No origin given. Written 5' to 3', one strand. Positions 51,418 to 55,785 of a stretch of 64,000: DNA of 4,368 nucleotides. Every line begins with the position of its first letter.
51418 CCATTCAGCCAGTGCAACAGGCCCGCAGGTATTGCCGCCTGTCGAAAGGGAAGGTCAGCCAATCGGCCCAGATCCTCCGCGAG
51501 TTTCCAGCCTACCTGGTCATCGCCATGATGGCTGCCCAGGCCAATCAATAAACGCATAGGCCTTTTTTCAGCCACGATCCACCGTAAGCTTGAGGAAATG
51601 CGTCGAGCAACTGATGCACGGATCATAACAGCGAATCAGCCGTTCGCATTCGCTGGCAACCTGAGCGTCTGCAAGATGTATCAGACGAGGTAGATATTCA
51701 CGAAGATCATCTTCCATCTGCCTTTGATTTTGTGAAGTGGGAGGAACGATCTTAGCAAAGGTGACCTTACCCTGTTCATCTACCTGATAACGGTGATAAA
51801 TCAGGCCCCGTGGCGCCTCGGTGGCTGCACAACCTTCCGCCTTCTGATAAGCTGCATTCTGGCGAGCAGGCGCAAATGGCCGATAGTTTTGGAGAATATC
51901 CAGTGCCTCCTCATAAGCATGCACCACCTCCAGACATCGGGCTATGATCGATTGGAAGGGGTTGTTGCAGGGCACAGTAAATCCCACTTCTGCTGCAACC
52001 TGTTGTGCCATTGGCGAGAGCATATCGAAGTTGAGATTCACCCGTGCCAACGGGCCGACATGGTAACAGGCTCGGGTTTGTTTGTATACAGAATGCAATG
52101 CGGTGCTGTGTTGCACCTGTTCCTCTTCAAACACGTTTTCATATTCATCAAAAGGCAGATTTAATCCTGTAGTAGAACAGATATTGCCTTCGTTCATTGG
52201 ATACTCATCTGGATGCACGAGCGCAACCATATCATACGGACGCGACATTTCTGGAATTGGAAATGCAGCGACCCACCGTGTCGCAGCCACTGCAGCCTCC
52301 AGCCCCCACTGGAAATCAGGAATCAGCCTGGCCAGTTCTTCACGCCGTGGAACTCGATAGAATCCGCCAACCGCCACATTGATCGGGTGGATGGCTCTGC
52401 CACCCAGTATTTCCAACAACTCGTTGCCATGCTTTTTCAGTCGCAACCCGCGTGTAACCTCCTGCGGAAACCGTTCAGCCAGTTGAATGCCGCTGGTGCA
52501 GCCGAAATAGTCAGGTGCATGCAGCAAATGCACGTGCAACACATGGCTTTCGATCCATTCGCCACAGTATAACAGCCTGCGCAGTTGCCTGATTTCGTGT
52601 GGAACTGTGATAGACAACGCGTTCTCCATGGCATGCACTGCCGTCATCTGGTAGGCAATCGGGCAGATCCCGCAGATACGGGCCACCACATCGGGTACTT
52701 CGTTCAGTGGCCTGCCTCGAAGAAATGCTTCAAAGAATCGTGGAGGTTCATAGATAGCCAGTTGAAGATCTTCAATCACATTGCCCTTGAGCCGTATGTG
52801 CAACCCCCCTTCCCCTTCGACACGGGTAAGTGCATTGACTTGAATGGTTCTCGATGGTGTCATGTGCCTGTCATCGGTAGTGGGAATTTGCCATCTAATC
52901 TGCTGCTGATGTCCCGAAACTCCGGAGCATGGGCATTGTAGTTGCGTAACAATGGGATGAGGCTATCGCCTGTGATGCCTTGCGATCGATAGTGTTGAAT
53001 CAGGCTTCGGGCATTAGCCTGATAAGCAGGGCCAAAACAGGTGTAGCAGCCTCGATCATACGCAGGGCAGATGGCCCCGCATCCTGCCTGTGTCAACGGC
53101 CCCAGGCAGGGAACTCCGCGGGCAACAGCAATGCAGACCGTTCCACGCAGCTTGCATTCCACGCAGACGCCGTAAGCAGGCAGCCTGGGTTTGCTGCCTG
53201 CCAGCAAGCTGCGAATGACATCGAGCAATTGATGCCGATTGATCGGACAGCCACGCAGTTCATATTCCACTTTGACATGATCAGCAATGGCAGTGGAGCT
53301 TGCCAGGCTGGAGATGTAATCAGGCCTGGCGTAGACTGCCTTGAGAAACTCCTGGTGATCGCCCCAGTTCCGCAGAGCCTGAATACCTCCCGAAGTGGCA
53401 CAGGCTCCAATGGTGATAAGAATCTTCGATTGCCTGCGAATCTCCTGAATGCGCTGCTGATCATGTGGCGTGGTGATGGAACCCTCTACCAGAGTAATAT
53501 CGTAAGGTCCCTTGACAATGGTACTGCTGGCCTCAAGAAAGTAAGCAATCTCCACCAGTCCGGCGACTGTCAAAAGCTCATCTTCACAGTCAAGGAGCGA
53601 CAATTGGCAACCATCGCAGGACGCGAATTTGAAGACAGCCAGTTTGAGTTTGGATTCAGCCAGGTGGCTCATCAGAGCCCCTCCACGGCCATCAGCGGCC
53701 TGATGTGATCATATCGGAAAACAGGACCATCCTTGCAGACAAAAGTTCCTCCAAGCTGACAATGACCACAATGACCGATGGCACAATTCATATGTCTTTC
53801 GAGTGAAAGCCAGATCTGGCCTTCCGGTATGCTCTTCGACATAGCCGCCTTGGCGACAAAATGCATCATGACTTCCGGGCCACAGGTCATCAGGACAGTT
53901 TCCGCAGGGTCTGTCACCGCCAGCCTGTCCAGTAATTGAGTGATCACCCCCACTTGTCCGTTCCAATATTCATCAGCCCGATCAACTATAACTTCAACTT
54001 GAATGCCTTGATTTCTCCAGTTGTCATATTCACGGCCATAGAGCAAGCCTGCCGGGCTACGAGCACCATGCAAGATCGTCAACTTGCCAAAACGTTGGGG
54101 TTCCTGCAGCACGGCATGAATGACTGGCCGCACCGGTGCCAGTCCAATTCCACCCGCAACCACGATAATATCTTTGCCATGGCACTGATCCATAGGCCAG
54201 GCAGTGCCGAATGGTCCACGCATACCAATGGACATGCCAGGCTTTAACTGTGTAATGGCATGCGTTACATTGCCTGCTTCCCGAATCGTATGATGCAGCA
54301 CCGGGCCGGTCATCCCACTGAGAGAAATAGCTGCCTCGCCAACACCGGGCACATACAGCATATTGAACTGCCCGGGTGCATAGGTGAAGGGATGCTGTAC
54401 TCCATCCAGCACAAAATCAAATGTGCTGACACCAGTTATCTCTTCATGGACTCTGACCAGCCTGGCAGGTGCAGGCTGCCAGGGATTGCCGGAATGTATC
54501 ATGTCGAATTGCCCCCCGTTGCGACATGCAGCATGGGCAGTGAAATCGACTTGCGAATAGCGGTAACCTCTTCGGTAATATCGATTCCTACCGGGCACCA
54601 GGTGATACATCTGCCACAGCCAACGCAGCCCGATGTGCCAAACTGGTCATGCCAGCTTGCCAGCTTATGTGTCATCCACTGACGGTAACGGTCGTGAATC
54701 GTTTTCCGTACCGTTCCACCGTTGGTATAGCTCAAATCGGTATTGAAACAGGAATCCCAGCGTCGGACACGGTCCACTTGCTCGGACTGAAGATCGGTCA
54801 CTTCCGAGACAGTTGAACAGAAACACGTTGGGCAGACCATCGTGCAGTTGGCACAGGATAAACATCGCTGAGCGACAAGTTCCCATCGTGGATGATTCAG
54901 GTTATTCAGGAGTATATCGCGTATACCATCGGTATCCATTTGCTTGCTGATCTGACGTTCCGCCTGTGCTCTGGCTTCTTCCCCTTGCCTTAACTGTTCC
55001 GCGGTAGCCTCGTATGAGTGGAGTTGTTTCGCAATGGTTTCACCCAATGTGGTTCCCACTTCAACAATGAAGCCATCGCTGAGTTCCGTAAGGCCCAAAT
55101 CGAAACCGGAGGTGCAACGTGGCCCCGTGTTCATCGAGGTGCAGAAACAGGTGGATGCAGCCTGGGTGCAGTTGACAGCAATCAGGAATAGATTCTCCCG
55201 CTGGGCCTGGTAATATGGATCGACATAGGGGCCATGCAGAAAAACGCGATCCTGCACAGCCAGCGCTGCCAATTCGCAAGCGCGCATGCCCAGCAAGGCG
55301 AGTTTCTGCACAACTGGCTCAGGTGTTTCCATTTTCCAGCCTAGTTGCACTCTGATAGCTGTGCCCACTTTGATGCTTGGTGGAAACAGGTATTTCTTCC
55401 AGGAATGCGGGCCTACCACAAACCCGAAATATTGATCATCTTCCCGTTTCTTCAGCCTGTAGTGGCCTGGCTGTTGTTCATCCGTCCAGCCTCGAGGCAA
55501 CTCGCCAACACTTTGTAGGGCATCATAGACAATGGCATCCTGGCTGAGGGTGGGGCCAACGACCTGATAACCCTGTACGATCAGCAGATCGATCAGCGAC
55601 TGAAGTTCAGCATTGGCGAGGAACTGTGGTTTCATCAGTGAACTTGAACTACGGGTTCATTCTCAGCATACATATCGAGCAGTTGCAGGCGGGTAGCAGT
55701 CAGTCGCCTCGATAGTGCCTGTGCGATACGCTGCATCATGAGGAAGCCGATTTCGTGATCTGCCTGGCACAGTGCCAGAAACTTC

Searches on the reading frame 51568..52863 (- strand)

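Call 74: search_protein_families(library=pfam, proteins=[window:51568-52863:-], max_evalue=0.00001)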
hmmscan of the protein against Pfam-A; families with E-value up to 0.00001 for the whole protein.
window:51568-52863:- (431 aa): 1 family
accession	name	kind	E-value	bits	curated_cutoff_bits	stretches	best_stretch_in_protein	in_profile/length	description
PF00374.24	NiFeSe_Hases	-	3.6e-29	102.5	25.8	2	42-126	1-85/508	Nickel-dependent hydrogenase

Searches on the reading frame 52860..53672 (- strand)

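Call 74: search_protein_families(library=pfam, proteins=[window:52860-53672:-], max_evalue=0.00001)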
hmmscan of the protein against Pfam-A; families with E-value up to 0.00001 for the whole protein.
window:52860-53672:- (270 aa): 1 family
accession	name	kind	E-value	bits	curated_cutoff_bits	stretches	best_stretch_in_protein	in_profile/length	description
PF01058.29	Oxidored_q6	-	1.2e-23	83.7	27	1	19-155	1-127/128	NADH ubiquinone oxidoreductase, 20 Kd subunit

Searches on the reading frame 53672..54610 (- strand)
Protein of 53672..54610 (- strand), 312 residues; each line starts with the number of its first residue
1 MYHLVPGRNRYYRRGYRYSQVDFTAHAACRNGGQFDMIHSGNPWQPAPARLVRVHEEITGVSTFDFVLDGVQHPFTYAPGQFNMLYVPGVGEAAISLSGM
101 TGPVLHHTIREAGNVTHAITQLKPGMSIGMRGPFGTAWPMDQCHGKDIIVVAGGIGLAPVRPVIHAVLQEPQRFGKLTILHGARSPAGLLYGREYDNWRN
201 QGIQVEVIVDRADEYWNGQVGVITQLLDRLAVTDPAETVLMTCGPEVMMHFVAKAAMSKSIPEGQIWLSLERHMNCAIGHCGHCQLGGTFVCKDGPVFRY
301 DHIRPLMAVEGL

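Call 74: search_protein_families(library=pfam, proteins=[window:53672-54610:-], max_evalue=0.00001)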
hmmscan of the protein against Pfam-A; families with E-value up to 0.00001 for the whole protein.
window:53672-54610:- (312 aa): 2 families
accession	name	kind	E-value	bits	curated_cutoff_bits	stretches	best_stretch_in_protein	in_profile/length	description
PF00175.26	NAD_binding_1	-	8.3e-16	59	22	1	151-253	2-108/109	Oxidoreductase NAD-binding domain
PF10418.14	DHODB_Fe-S_bind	-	6.1e-10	39.1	23.9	1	271-303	1-40/41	Iron-sulfur cluster binding domain of dihydroorotate dehydrogenase B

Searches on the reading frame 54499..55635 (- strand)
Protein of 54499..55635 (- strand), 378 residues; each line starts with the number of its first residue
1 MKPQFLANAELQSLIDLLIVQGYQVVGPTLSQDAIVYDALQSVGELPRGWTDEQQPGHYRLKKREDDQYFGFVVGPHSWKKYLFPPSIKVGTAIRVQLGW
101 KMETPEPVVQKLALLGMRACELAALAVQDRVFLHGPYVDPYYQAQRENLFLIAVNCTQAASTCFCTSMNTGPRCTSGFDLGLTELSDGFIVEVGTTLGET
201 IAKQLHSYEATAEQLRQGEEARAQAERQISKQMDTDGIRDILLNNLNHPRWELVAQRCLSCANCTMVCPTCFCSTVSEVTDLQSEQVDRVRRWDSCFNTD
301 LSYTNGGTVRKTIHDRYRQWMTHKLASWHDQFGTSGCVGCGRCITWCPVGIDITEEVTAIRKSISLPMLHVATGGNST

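Call 74: search_protein_families(library=pfam, proteins=[window:54499-55635:-], max_evalue=0.00001)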
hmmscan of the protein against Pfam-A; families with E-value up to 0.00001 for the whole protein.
window:54499-55635:- (378 aa): 6 families
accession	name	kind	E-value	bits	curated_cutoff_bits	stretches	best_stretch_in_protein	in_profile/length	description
PF17179.9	Fer4_22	-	2.3e-31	109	27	1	257-351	1-95/95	4Fe-4S dicluster domain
PF13237.11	Fer4_10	-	1.4e-07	31.7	25.5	0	334-356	6-31/53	4Fe-4S dicluster domain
PF12838.12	Fer4_7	-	1.9e-07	31.9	27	0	331-351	32-52/52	4Fe-4S dicluster domain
PF13534.11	Fer4_17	-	4.4e-07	30.8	22.2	0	239-270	27-58/61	4Fe-4S dicluster domain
PF12797.12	Fer4_2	-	2.9e-06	27.3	24.5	0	334-349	7-22/22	4Fe-4S binding domain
PF25160.1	LdpA_Fe-S-bd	-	4.2e-06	26.9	27.6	0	334-351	25-42/49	LdpA Fe-S cluster-binding domain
